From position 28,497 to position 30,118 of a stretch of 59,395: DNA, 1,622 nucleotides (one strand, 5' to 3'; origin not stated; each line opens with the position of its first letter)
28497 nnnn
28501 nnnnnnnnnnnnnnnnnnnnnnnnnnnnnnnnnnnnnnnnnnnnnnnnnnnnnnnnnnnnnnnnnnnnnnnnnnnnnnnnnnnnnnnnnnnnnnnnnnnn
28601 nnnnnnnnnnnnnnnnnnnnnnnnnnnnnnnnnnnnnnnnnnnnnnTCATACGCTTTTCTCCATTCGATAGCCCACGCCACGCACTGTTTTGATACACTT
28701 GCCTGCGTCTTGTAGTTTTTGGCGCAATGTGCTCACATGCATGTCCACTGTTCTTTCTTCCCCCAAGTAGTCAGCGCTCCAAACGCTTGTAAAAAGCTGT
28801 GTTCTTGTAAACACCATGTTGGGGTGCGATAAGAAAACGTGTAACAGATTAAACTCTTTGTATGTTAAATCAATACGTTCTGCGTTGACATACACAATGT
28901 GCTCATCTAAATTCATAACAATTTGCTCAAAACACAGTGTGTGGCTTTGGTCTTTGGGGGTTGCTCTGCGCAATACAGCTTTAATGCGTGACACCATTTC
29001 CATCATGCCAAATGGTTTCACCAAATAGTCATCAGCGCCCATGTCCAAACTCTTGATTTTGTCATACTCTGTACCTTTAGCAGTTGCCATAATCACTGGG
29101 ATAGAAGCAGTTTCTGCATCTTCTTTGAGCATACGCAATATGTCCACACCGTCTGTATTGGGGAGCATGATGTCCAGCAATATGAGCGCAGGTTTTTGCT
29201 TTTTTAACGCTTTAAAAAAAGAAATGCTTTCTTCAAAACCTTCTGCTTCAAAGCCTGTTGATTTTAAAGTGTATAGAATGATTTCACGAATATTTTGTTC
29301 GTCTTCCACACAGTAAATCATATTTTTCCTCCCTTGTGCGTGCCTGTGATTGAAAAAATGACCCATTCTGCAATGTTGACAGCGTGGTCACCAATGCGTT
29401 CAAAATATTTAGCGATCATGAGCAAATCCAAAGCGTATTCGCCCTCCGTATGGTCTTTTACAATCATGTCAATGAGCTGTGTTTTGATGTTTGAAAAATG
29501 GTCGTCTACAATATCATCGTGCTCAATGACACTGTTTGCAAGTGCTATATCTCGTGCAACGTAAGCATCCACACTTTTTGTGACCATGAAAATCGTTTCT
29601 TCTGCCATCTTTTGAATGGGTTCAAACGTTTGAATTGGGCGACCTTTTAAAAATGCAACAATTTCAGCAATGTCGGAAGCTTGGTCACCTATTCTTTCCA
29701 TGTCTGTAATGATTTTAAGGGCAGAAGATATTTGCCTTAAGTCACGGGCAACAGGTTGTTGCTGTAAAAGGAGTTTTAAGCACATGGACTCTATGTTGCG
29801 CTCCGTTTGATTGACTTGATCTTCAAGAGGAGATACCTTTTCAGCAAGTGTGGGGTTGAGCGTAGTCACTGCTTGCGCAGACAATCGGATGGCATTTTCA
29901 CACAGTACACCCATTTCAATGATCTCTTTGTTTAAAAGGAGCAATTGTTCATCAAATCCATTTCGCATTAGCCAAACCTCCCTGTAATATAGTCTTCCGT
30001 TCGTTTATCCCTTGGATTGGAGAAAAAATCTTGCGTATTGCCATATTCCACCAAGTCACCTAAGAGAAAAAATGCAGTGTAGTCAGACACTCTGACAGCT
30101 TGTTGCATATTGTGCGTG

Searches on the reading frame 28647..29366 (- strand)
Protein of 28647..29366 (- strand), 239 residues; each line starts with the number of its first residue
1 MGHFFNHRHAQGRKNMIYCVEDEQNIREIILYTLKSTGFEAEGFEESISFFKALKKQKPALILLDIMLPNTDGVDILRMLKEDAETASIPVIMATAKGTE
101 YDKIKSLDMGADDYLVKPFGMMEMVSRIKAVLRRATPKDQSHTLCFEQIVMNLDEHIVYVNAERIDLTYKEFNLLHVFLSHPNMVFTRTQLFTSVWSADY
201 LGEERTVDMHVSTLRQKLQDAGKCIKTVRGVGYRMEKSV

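Call 32: search_protein_families(library=pfam, proteins=[window:28647-29366:-], max_evalue=0.00001)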
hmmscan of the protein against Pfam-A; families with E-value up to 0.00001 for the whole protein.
window:28647-29366:- (239 aa): 2 families
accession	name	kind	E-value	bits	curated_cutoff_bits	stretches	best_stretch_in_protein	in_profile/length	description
PF00486.34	Trans_reg_C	-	2e-26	92.3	26.2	1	163-235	2-77/77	Transcriptional regulatory protein, C terminal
PF00072.30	Response_reg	-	1.2e-24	87.1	30.2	1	17-129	1-111/111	Response regulator receiver domain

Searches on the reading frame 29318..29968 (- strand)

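Call 66: search_protein_families(library=pfam, proteins=[window:29318-29968:-], max_evalue=1e-8)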
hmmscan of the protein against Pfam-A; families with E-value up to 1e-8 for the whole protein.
window:29318-29968:- (216 aa): 1 family
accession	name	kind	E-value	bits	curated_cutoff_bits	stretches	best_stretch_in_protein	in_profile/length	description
PF01895.24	PhoU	-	3.1e-47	159.3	23.5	2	16-104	1-89/89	PhoU domain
